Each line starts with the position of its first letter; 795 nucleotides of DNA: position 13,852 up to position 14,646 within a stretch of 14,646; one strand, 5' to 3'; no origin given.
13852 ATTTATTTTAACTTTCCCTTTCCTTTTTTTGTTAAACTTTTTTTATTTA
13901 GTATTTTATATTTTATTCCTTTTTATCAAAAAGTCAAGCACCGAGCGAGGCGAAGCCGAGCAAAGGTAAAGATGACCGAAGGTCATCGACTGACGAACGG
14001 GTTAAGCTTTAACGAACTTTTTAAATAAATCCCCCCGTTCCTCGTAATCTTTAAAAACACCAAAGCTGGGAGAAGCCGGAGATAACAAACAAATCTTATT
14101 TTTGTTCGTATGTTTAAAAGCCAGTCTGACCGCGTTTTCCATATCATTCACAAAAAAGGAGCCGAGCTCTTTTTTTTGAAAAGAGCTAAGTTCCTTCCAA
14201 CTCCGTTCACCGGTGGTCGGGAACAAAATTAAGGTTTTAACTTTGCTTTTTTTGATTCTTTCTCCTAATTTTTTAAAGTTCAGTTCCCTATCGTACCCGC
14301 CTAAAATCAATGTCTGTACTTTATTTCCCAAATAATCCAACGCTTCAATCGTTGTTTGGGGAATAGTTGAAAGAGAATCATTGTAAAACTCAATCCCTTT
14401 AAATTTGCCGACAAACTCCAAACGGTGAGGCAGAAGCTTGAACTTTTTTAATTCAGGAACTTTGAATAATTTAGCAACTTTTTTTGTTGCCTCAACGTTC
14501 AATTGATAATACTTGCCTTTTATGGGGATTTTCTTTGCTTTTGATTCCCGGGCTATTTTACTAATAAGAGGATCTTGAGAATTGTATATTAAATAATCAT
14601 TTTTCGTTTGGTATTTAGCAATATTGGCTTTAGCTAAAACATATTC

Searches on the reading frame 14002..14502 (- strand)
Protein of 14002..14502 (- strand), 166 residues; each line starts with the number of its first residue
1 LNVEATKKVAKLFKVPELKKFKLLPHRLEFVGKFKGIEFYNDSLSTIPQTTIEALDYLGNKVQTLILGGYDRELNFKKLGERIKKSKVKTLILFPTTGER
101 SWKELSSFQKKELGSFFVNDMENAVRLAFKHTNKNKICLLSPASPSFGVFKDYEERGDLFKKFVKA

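Call 46: search_protein_families(library=pfam, proteins=[window:14002-14502:-], max_evalue=0.001)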
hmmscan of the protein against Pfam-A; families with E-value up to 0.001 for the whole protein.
window:14002-14502:- (166 aa): 1 family
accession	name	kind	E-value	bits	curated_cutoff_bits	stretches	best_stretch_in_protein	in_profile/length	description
PF02875.26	Mur_ligase_C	-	7.1e-08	33.8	28.4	1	26-143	1-126/127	Mur ligase, glutamate ligase domain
